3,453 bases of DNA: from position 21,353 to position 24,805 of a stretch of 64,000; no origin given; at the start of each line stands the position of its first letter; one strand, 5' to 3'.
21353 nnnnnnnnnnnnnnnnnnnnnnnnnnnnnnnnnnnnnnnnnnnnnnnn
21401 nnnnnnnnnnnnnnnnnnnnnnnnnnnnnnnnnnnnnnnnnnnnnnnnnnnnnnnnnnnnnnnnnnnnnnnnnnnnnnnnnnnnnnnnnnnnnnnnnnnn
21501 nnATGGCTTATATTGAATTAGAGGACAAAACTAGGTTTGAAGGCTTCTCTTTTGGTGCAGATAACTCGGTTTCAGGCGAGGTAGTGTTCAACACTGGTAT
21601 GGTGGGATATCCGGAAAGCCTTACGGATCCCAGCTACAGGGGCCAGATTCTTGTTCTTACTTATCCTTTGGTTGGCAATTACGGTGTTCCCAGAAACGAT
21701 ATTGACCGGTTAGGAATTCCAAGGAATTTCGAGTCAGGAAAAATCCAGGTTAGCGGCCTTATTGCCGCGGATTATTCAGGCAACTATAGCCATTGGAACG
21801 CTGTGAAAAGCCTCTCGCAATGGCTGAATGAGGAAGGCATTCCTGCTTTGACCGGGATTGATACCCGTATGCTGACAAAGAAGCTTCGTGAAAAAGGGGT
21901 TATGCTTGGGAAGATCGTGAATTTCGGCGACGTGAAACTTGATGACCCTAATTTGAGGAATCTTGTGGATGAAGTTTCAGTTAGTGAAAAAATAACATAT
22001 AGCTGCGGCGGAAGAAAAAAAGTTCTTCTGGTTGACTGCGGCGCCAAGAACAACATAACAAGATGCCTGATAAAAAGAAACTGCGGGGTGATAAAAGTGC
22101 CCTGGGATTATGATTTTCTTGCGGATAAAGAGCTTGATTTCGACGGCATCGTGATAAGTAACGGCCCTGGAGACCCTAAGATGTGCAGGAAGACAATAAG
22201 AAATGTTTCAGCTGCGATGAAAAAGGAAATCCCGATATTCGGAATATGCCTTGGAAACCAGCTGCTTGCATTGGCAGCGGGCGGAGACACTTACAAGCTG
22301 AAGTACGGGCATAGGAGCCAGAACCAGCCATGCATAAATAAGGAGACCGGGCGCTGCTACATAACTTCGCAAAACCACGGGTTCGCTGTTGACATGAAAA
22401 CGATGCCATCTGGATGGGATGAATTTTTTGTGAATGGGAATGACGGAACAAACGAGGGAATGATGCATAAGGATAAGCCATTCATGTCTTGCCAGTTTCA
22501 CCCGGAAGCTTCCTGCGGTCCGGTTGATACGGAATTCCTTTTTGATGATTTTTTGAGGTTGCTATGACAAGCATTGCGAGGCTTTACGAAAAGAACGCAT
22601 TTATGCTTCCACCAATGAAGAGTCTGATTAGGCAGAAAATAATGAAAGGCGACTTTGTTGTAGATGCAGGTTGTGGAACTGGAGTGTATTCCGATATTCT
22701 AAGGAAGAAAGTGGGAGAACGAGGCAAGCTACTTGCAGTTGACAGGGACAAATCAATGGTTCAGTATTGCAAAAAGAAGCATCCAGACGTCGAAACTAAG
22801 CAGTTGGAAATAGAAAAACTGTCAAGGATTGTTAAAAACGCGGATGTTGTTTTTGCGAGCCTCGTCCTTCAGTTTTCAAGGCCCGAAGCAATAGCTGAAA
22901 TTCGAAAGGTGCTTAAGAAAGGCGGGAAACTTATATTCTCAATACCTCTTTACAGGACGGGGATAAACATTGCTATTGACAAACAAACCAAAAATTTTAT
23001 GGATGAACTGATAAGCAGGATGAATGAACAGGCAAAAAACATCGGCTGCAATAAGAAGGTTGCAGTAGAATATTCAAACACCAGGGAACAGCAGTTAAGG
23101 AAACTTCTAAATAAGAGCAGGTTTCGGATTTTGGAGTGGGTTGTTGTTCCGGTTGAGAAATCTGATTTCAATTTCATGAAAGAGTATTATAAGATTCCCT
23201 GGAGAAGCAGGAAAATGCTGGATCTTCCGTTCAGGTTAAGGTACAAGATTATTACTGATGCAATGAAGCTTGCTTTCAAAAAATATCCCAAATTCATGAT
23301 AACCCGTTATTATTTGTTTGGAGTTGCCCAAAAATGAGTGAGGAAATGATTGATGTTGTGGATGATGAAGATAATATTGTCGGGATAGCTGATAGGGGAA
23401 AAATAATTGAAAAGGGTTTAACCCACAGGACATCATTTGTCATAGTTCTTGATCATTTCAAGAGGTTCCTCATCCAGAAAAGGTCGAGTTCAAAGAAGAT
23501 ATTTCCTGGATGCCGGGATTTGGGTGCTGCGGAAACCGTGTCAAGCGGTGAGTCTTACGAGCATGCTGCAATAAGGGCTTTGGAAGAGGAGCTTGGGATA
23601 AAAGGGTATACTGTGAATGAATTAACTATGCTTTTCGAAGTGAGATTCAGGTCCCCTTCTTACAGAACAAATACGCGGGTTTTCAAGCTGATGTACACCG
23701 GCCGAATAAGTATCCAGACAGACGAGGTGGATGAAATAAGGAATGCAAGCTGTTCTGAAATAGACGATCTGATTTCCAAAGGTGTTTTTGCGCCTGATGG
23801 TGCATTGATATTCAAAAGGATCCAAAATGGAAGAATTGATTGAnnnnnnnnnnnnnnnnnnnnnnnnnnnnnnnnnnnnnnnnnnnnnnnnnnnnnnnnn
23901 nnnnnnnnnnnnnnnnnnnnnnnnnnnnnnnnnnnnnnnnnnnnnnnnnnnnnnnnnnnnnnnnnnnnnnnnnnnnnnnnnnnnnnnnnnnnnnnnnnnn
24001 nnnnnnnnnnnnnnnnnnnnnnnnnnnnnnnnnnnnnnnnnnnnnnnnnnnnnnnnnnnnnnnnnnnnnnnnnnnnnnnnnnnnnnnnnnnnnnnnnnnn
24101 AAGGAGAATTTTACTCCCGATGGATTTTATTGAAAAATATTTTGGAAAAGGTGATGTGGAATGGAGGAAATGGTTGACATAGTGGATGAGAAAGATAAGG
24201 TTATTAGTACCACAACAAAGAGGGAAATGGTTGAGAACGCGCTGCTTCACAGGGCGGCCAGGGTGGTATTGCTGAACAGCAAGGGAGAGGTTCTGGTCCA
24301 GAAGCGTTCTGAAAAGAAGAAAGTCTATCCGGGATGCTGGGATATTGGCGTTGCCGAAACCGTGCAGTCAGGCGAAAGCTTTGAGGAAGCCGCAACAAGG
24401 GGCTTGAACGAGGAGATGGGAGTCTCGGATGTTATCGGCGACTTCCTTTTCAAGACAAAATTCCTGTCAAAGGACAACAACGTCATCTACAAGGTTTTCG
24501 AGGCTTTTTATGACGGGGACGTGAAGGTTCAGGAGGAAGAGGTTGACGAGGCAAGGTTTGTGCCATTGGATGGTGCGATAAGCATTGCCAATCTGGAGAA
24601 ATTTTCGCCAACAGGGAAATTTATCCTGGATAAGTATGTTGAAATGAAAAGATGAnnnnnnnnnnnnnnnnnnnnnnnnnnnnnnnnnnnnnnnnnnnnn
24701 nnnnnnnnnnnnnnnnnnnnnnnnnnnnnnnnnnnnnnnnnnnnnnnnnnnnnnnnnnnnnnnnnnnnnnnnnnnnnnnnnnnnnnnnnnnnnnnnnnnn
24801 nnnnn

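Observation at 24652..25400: Glycerophosphodiester phosphodiesterase domain translationally fused (no stop codon) to the N-terminus of CarB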

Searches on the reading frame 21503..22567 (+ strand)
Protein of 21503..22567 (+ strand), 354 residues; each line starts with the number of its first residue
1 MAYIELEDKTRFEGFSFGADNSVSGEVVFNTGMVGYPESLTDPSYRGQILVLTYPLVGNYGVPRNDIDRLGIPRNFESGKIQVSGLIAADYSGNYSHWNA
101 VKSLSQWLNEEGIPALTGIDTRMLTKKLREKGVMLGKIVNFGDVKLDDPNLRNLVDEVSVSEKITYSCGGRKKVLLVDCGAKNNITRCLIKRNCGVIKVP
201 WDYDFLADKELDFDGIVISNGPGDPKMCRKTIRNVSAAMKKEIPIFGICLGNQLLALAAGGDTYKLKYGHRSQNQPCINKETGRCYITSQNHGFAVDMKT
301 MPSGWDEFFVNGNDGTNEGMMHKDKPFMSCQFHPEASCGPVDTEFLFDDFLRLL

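Call 3: search_protein_families(library=pfam, proteins=[window:21503-22567:+])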
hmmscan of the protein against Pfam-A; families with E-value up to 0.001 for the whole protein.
window:21503-22567:+ (354 aa): 3 families
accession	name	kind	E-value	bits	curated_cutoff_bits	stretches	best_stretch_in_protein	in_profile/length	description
PF00117.34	GATase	-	4.1e-54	183.6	22.8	1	175-352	1-189/190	Glutamine amidotransferase class-I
PF00988.28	CPSase_sm_chain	-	3.4e-49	166.3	27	1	5-138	2-126/126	Carbamoyl-phosphate synthase small chain, CPSase domain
PF07722.19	Peptidase_C26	-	5.7e-09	36.5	20.5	1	233-275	96-144/219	Peptidase C26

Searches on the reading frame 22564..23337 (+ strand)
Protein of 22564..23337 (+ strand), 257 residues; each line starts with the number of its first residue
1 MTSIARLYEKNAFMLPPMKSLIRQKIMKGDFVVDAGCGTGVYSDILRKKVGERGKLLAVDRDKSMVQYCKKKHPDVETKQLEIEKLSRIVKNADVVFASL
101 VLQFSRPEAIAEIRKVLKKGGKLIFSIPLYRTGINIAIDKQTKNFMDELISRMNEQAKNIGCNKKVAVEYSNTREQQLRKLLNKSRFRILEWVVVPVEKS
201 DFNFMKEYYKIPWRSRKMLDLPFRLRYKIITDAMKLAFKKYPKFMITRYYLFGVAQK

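Call 3: search_protein_families(library=pfam, proteins=[window:22564-23337:+])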
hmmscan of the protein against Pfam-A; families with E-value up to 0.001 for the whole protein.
window:22564-23337:+ (257 aa): 10 families
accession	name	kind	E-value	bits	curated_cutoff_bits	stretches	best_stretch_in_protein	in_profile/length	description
PF13847.12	Methyltransf_31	-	6e-16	58.9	27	1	28-174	3-133/145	Methyltransferase domain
PF08241.18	Methyltransf_11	-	1.1e-15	58.4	21.2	1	33-125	1-95/95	Methyltransferase domain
PF13649.12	Methyltransf_25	-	5.6e-15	56.2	27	1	32-121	1-97/97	Methyltransferase domain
PF08242.18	Methyltransf_12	-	6.1e-10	40.1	30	1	33-123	1-98/98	Methyltransferase domain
PF01728.25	FtsJ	-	1.5e-06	28.7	24.1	1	25-115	17-114/181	FtsJ-like methyltransferase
PF01209.24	Ubie_methyltran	-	2.1e-06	27.7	20.1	1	27-147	46-175/233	ubiE/COQ5 methyltransferase family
PF06325.19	PrmA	-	1.6e-05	25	22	1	24-126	157-259/296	Ribosomal protein L11 methyltransferase (PrmA)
PF13489.12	Methyltransf_23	-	1.7e-05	25.1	27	1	29-152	23-124/164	Methyltransferase domain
PF01135.25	PCMT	-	3.7e-05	24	20.3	1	18-127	65-173/210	Protein-L-isoaspartate(D-aspartate) O-methyltransferase (PCMT)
PF07021.18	MetW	-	8.4e-05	22.7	21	1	21-129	6-111/193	Methionine biosynthesis protein MetW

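Call 48: search_protein_families(library=ncbifam, proteins=[window:22564-23337:+], max_evalue=0.01)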
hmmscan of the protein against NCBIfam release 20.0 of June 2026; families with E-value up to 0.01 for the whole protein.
window:22564-23337:+ (257 aa): 45 families (the best 25 are shown)
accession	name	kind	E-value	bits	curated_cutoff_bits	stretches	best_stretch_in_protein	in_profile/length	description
TIGR02072.1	BioC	equivalog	1.1e-16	61.4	184.95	1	23-129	28-136/244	malonyl-ACP O-methyltransferase BioC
NF045667.1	MTase_DVU1556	equivalog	8.7e-12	44.9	155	1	25-133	19-126/213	DVU_1556 family methyltransferase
NF008823.0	PRK11873.1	subfamily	1.9e-11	44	263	1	25-126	74-182/272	arsenite methyltransferase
NF041537.1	ArsM_AhpD_UU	exception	3.3e-10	39.3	510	1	25-125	73-180/345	arsenite methyltransferase/AhpD domain selenoprotein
NF047649.1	MTase_UXPK_star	exception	4.8e-10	38.9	460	1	25-125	74-181/283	methyltransferase/UXPK-star double selenoprotein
NF052510.1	methyltran_MpqE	exception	5.9e-10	38.9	335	1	24-124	42-150/234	methyl-plastoquinone biosynthesis methyltransferase MpqE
NF041536.1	ArsM_DUF2284_UU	exception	7.5e-09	34.4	575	1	25-126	73-181/459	arsenite methyltransferase/DUF2284 domain selenoprotein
NF001244.0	PRK00216.1-5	equivalog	2.5e-08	33.5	216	1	27-124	47-152/236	bifunctional demethylmenaquinone methyltransferase/2-methoxy-6-polyprenyl-1,4-benzoquinol methylase UbiE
NF002463.0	PRK01683.1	equivalog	2.6e-08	33.8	297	1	21-128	24-131/258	trans-aconitate 2-methyltransferase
NF007610.0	PRK10258.1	equivalog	2.8e-08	33.4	342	1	30-127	44-140/251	malonyl-ACP O-methyltransferase BioC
NF043040.1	corrin_prot_MT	hypoth_equivalog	3.4e-08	33.2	180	1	18-124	30-146/216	corrinoid protein-associated methyltransferase CpaM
NF001240.0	PRK00216.1-1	equivalog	8.5e-08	31.5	378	1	25-129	60-175/251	bifunctional demethylmenaquinone methyltransferase/2-methoxy-6-polyprenyl-1,4-benzoquinol methylase UbiE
NF001556.0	PRK00377.1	equivalog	5e-07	29.7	238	1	21-97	33-116/198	cobalt-precorrin-6Y C(15)-methyltransferase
NF053511.1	tRNA_U34_MnmM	equivalog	5.7e-07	29.3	135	1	17-77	6-66/183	tRNA 5-(aminomethyl)-2-thiouridylate-methyltransferase MnmM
TIGR02021.1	BchM-ChlM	equivalog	6.1e-07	29.1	158.9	1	20-98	46-124/218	magnesium protoporphyrin IX methyltransferase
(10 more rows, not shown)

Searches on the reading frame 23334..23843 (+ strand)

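Call 3: search_protein_families(library=pfam, proteins=[window:23334-23843:+])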
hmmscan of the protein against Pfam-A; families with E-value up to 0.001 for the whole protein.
window:23334-23843:+ (169 aa): 1 family
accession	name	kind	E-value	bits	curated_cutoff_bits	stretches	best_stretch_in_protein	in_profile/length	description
PF00293.34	NUDIX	-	2.5e-11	44.1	21.1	1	31-143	3-118/134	NUDIX domain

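Call 48: search_protein_families(library=ncbifam, proteins=[window:23334-23843:+], max_evalue=0.01)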
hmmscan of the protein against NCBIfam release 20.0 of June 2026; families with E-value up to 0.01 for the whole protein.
window:23334-23843:+ (169 aa): 7 families
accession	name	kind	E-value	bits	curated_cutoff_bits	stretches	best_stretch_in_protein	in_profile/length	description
NF011922.0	PRK15393.1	equivalog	8.5e-25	87.5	152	1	2-145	9-149/182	NUDIX hydrolase YfcD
NF041653.1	Nud_hyd_Meth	equivalog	4.3e-16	59.2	300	1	5-130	1-117/170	Nudix hydrolase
NF002995.0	PRK03759.1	equivalog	4.5e-12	46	127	1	2-149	5-156/185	isopentenyl-diphosphate Delta-isomerase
TIGR02150.1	IPP_isom_1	equivalog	3.4e-10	40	105.8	1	8-149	3-146/159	isopentenyl-diphosphate delta-isomerase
NF006530.0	PRK08999.1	equivalog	0.00023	20.3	245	1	37-118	12-88/315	Nudix family hydrolase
NF012016.0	PRK15472.1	equivalog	0.0031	17.2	95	1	32-92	4-63/141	nucleoside triphosphatase NudI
TIGR00586.1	mutt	equivalog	0.0038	17.2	97.9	1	68-163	40-127/129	8-oxo-dGTP diphosphatase MutT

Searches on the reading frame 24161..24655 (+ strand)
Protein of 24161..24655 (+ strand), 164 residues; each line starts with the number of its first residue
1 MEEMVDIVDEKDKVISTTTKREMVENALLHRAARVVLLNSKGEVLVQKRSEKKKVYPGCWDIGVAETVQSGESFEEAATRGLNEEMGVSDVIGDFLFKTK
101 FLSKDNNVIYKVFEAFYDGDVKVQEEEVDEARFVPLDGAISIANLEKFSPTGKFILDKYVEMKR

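Call 3: search_protein_families(library=pfam, proteins=[window:24161-24655:+])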
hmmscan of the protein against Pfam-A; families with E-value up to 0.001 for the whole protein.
window:24161-24655:+ (164 aa): 1 family
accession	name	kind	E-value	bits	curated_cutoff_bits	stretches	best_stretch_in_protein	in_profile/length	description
PF00293.34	NUDIX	-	2.4e-18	66.9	21.1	1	29-143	2-121/134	NUDIX domain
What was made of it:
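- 24161..24655 (+): Nudix hydrolase 2, of the YfcD/IDI-like type. Its TGA overlaps the fusion gene's ATG as ATGA. Pfam NUDIX E 2.4e-18 (call 3).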

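Call 48: search_protein_families(library=ncbifam, proteins=[window:24161-24655:+], max_evalue=0.01)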
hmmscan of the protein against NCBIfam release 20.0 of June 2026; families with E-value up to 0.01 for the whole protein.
window:24161-24655:+ (164 aa): 13 families
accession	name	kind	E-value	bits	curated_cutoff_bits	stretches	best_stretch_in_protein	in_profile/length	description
NF011922.0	PRK15393.1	equivalog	2.1e-26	92.7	152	1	2-134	10-142/182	NUDIX hydrolase YfcD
NF002995.0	PRK03759.1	equivalog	5e-20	71.9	127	1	2-144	6-155/185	isopentenyl-diphosphate Delta-isomerase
NF041653.1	Nud_hyd_Meth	equivalog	1.6e-15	57.3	300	1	4-114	1-109/170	Nudix hydrolase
TIGR02150.1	IPP_isom_1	equivalog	1.9e-14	53.8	105.8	1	7-150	3-153/159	isopentenyl-diphosphate delta-isomerase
NF006530.0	PRK08999.1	equivalog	7.6e-09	35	245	1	33-121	9-96/315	Nudix family hydrolase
NF041652.1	Nud_hyd_Dein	equivalog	4.2e-07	30.3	200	1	27-135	10-123/152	Nudix hydrolase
NF012016.0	PRK15472.1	equivalog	4.8e-06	26.3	95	1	35-93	8-65/141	nucleoside triphosphatase NudI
NF001938.0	PRK00714.1-5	equivalog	9.9e-06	25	116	1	27-91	9-77/172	RNA pyrophosphohydrolase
NF007834.0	PRK10546.1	equivalog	9.6e-05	22.2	156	1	37-101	10-72/135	pyrimidine (deoxy)nucleoside triphosphate diphosphatase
NF006961.0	PRK09438.1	equivalog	0.00067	19.1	103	1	34-121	12-93/151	dihydroneopterin triphosphate diphosphatase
TIGR00586.1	mutt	equivalog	0.0014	18.6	97.9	1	34-101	9-74/129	8-oxo-dGTP diphosphatase MutT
NF008044.0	PRK10776.1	equivalog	0.0076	16.1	148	1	35-113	9-85/130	8-oxo-dGTP diphosphatase MutT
NF001937.0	PRK00714.1-4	equivalog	0.0083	15.8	139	0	32-99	10-71/161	RNA pyrophosphohydrolase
